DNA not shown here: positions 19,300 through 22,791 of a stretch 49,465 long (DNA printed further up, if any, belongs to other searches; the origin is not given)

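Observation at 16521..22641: CbbQ/NorQ-type AAA+ ATPase and its CbbO/NorD-type VWA partner are split by two CoA enzymes and have no known client nearby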

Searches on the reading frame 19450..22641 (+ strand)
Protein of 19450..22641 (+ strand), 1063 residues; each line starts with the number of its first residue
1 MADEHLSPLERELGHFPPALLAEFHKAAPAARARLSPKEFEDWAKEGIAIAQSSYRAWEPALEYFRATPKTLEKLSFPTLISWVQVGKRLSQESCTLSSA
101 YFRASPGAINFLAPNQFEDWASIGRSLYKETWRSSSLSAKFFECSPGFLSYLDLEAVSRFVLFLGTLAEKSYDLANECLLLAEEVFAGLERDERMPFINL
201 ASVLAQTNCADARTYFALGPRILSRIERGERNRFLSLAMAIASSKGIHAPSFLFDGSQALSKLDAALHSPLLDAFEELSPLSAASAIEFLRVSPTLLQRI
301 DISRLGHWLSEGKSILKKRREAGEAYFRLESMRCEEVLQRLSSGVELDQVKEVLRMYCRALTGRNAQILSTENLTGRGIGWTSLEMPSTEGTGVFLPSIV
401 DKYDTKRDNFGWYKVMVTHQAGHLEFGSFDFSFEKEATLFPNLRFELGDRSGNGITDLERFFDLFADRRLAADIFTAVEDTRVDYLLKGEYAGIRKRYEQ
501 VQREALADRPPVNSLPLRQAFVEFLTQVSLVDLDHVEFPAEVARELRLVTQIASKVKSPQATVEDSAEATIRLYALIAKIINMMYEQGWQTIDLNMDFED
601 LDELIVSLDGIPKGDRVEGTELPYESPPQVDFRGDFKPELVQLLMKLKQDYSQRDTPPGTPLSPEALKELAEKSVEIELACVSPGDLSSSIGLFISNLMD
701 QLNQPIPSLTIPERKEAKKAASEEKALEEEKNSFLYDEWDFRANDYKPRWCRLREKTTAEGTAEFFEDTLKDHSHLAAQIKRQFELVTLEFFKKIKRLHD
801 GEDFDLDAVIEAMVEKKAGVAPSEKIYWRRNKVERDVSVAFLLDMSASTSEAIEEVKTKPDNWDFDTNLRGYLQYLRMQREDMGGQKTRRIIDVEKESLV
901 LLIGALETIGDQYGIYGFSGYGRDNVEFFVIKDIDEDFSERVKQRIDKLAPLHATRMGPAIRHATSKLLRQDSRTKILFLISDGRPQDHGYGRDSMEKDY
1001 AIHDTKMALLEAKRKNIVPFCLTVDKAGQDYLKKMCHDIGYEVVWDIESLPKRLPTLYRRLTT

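Call 4: search_protein_families(library=pfam, proteins=[window:19450-22641:+])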
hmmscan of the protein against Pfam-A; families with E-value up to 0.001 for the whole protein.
window:19450-22641:+ (1063 aa): 2 families
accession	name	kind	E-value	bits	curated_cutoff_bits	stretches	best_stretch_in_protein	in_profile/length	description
PF00092.34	VWA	-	2e-07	31.8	23.8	1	896-1040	21-155/174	von Willebrand factor type A domain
PF13519.12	VWA_2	-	9.6e-05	23.4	27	1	888-984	17-106/107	von Willebrand factor type A domain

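Call 10: find_homologous_proteins(query=window:19450-22641:+)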
Query window:19450-22641:+ (1063 aa): 387 proteins with E <= 0.001 among 8000 candidates; the best 120 are listed.
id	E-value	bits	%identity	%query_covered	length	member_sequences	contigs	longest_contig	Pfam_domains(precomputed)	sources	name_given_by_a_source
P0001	0.0e+0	2404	100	100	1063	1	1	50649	PF00092.35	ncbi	-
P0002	0.0e+0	2052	85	100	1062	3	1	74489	PF00092.35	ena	-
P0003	0.0e+0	2019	84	100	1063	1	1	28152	PF00092.35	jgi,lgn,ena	-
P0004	0.0e+0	2000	83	100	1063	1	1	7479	PF00092.35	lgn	-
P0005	0.0e+0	1935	80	100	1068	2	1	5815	PF00092.35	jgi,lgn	-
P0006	0.0e+0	1928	80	100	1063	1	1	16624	PF00092.35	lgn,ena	-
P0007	0.0e+0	1893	79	100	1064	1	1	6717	-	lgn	-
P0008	0.0e+0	1732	72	100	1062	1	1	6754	PF00092.35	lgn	-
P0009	0.0e+0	1720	73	100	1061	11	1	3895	PF00092.35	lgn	-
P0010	0.0e+0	1716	72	100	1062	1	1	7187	PF00092.35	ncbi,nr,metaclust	ncbi:MAG: hypothetical protein AMJ37_01935 [Dehalococcoidia bacterium DG_18]|nr:MAG: hypothetical pr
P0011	0.0e+0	1701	71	100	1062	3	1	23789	PF00092.35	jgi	-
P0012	0.0e+0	1691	72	100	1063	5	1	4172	PF00092.35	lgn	-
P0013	0.0e+0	1626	69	100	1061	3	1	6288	PF00092.35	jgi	-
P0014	0.0e+0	1593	68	99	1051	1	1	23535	PF00092.35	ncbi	-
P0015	0.0e+0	1567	66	100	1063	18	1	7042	PF00092.35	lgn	-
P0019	0.0e+0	1540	65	100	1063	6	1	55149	PF00092.35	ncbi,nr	ncbi:MAG: VWA domain-containing protein [Chloroflexota bacterium]|nr:VWA domain-containing protein [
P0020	0.0e+0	1535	65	100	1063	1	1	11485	PF00092.35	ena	-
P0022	0.0e+0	1512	65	100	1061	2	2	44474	PF00092.35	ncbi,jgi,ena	-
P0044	0.0e+0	1159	51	100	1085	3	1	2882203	PF00092.35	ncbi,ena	-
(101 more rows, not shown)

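Call 12: search_solved_structures(query=window:19450-22641:+, max_evalue=0.1)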
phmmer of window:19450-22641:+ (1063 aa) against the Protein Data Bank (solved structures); distinct sequences matched with E-value up to 0.1: 2.
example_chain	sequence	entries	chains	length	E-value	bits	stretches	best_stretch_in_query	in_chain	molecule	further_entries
9qhd_G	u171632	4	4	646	4e-36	127.4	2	888-1061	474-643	Nitric oxide reductase NorD protein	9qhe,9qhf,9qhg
9qh6_G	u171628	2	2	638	1.3e-29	105.9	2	889-1062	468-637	von Willebrand factor, type A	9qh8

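Call 14: find_encoding_contigs(protein=P0044, flank=10000, max_places=2)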
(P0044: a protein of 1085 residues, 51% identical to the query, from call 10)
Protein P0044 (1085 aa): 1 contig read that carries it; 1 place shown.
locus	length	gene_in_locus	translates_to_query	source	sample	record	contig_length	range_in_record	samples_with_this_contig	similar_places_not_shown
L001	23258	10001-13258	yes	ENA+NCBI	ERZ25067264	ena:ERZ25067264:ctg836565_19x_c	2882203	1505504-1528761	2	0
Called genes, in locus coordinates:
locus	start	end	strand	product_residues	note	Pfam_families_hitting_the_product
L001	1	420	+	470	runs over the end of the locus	PF00171:Aldedh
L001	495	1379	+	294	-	PF09754:PAC2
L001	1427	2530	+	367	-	PF04909:Amidohydro_2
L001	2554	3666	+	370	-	PF04909:Amidohydro_2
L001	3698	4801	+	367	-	PF04909:Amidohydro_2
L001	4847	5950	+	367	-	PF04909:Amidohydro_2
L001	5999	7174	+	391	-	PF01321:Creatinase_N, PF00557:Peptidase_M24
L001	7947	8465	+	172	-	PF01121:CoaE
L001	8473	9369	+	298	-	PF07728:AAA_5, PF08406:CbbQ_C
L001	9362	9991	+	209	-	PF00293:NUDIX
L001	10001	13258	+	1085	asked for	PF00092:VWA (weak)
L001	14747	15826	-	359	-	PF08240:ADH_N, PF16912:Glu_dehyd_C (faint), PF00107:ADH_zinc_N, PF13602:ADH_zinc_N_2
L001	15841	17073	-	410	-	PF00994:MoCF_biosynth, PF18146:CinA_KH, PF02464:CinA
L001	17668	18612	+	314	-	PF13398:Peptidase_M50B (weak), PF02163:Peptidase_M50, PF00571:CBS (weak)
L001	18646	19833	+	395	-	PF00266:Aminotran_5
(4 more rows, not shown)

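Call 15: find_related_loci(query=A1, collection=genome_contigs, flank=8000)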
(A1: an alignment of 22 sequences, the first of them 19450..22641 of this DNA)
Query A1 (1063 aa) in genome_contigs; peptide patterns used: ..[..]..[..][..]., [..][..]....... (x = any residue, [..] = any of these).
600 stretches matched a pattern (row limit reached: there are more); 564 encode a relative of the query (tblastn E <= 1e-3); the best 80 are kept; 80 distinct loci.
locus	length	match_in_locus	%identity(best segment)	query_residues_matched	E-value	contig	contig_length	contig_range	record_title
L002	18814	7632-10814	71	1-1062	0e+0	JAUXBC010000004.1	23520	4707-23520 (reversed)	MAG: Dehalococcoidia bacterium isolate CSMAG_2778 CSMAG_2778_k141_1447858_length_23520_cov_9.9288, whole genome shotgun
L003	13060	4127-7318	60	1-1063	0e+0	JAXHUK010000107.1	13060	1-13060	MAG: Chloroflexota bacterium isolate MAG49_tar_biofilm MAG49_107, whole genome shotgun sequence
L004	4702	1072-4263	54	1-1063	0e+0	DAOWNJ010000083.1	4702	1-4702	MAG TPA_asm: Dehalococcoidia bacterium isolate CSMAG_3025 CSMAG_3025_k141_3076687_length_4702_cov_32.0195, whole genome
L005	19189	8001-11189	51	9-1063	0e+0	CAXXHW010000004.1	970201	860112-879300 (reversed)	MAG: Dehalococcoidia bacterium isolate 557c96e6-7d8d-4d87-ac40-868fa156ef41 genome assembly, contig: contig_4, whole gen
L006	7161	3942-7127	51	9-1062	0e+0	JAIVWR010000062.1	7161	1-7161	MAG: Acidobacteriota bacterium isolate HYP3_US_01_6 NODE_6251_length_7161_cov_0.332386, whole genome shotgun sequence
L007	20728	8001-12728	51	9-1062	0e+0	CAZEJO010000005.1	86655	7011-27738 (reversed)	MAG TPA_asm: uncultured Dehalococcoidia bacterium isolate SRP214966_co7_243 genome assembly, contig: NODE_86_length_8665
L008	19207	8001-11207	49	7-1063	0e+0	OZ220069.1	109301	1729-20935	MAG: Dehalococcoidia bacterium isolate 04bbb1fd-b304-46d8-a6aa-ea4a1f3e4c6b genome assembly, chromosome: 14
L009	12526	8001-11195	50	13-1062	0e+0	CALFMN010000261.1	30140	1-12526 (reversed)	MAG TPA_asm: uncultured Chloroflexi bacterium isolate SRR5457059_bin.76_CONCOCT_v1.1_MAG genome assembly, contig: ERZ795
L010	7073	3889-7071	49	10-1044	0e+0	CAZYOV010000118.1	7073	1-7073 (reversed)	MAG TPA_asm: uncultured Dehalococcoidia bacterium isolate binchicken_co85_35 genome assembly, contig: NODE_4611_length_7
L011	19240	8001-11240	49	10-1062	0e+0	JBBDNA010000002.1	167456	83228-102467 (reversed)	MAG: Dehalococcoidia bacterium isolate LejiaB_68_106 Lejia_B_115_length_167456_cov_67, whole genome shotgun sequence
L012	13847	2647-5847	49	6-1063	0e+0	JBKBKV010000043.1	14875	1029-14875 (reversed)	MAG: Dehalococcoidia bacterium isolate 21I_052.bin.40 NODE_43_length_14875_cov_7.040681, whole genome shotgun sequence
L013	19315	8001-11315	48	10-1062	0e+0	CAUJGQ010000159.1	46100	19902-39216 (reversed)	MAG: Chloroflexota bacterium isolate KLAP209 genome assembly, contig: KLAP209_172502, whole genome shotgun sequence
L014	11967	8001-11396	47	10-1062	0e+0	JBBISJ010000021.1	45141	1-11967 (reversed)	MAG: Chloroflexota bacterium isolate SLS170214_bin_370 NODE_380_length_45141_cov_8.198376, whole genome shotgun sequence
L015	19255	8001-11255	47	6-1062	0e+0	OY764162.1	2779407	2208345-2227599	MAG: Dehalococcoidia bacterium isolate c2b86379-bd31-4c30-aa6f-eeb60e07e050 genome assembly, chromosome: 1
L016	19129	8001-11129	49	9-1063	0e+0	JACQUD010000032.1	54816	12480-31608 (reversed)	MAG: Chloroflexi bacterium isolate NC_groundwater_1428_Ag_S-0.65um_60_41 S_p65_S5_coassembly_k141_2847343, whole genome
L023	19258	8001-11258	48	10-1063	0e+0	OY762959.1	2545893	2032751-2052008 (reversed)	MAG: Dehalococcoidia bacterium isolate a8fc5444-7059-4be1-bdcb-92646be6befe genome assembly, chromosome: 1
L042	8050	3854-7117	48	6-1063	0e+0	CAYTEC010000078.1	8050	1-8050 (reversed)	MAG TPA_asm: uncultured Dehalococcoidia bacterium isolate SRP308112_co1_438 genome assembly, contig: NODE_17478_length_8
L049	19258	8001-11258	47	9-1063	0e+0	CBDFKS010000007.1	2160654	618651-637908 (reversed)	MAG: Dehalococcoidia bacterium isolate c4dad43c-b7b6-47a6-a77d-83e0dddb64fa genome assembly, contig: contig_7, whole gen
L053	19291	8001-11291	47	6-1063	0e+0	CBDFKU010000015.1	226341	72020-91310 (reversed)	MAG: Dehalococcoidia bacterium isolate a7bf128d-a2e1-49ec-b4e9-dcd6821f012d genome assembly, contig: contig_15, whole ge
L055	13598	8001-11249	47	9-1063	0e+0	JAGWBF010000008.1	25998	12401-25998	MAG: Dehalococcoidia bacterium isolate 277c_26 scaffold_1606, whole genome shotgun sequence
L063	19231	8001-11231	47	9-1063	0e+0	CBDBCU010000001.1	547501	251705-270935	MAG: Dehalococcoidia bacterium isolate b7e64017-226b-4aac-beac-0e83de6cf32f genome assembly, contig: contig_1, whole gen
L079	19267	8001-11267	46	9-1063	0e+0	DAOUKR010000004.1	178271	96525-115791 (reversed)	MAG TPA_asm: Dehalococcoidia bacterium isolate S7_355 k113_1240696, whole genome shotgun sequence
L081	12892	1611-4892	47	6-1063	0e+0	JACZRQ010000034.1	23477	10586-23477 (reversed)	MAG: Chloroflexota bacterium isolate B103T1B8 B103T1B8_NODE3497, whole genome shotgun sequence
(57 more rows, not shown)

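Call 20: search_solved_structures(query=A1, max_evalue=0.01, show_alignments=2)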
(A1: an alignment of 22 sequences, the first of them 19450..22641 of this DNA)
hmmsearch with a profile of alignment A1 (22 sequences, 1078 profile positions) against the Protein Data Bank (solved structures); distinct sequences matched with E-value up to 0.01: 2.
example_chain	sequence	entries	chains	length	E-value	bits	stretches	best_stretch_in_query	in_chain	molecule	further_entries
9qhd_G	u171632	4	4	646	6.9e-49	169.5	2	902-1076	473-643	Nitric oxide reductase NorD protein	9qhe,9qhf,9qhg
9qh6_G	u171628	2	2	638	4.3e-40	140.4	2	902-1077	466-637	von Willebrand factor, type A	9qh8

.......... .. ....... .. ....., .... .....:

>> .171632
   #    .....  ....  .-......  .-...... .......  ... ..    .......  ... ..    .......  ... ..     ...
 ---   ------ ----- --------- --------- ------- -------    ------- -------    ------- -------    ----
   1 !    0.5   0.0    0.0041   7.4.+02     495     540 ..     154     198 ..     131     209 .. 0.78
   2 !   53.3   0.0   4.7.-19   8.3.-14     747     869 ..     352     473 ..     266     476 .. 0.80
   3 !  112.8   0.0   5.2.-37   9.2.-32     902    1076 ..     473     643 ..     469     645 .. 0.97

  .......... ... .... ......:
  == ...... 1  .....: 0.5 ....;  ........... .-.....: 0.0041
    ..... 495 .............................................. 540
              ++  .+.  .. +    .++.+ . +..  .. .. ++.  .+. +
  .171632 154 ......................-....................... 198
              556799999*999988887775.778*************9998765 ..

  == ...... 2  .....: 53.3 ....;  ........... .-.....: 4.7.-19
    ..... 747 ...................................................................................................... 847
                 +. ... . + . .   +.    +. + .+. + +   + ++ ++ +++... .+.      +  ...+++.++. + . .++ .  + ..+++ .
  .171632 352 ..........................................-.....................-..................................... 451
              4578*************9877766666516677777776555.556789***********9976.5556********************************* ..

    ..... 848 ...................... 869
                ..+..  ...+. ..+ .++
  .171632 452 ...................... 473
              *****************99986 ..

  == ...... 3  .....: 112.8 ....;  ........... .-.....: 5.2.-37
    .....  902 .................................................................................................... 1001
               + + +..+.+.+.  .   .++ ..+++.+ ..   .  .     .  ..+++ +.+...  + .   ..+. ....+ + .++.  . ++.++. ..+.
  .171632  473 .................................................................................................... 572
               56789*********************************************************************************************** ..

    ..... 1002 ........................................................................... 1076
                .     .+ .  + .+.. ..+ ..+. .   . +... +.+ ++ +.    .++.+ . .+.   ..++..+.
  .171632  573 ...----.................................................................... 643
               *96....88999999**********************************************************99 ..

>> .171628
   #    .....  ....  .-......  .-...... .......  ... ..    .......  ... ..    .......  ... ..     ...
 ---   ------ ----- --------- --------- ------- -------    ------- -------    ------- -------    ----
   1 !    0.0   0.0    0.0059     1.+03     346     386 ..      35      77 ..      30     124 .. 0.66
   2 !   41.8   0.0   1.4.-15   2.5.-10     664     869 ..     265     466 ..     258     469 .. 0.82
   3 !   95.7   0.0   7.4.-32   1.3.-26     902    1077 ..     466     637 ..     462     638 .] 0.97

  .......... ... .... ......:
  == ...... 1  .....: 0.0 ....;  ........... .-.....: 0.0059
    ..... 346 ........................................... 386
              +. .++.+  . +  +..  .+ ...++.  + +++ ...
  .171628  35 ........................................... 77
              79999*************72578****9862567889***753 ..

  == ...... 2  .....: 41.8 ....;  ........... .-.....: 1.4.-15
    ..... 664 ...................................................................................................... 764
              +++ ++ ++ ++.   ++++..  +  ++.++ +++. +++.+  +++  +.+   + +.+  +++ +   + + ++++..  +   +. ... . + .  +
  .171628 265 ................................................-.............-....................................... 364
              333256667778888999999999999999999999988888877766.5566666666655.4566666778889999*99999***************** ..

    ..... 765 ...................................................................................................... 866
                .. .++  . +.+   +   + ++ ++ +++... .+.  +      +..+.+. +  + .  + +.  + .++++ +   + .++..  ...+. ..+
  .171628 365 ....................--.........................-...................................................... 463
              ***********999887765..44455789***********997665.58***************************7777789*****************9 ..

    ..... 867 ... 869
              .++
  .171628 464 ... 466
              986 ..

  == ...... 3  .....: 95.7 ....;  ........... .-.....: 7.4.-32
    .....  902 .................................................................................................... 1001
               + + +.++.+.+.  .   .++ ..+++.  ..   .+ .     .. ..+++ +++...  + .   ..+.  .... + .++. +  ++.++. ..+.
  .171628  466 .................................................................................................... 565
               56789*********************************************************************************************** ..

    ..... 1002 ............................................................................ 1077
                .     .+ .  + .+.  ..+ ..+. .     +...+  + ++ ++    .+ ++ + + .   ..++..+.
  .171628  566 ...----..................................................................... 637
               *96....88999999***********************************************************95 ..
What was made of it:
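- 21655..22641 (+): VWA protein residues 736-1063: NorD-like finger region, VWA domain with MIDAS (D844/S846/S848, T955, D983) and C-terminal tail. HMM alignment to NorD 352-643 (call 20).
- On NorQD (cNOR maturation): A profile of 22 family members against NorD gives significant alignment only from NorD ~265/352 onward; N-terminal stretches score about 0 bits (call 20)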

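Call 28: search_protein_families(library=ncbifam, proteins=[window:19450-22641:+], max_evalue=0.00001)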
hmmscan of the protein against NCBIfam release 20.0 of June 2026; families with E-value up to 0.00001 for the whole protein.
window:19450-22641:+ (1063 aa): 0 families
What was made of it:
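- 19450..20469 (+): VWA protein residues 1-340: about eight helical-hairpin repeats of ~38-40 aa. No Pfam or NCBIfam hit (calls 4, 28).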
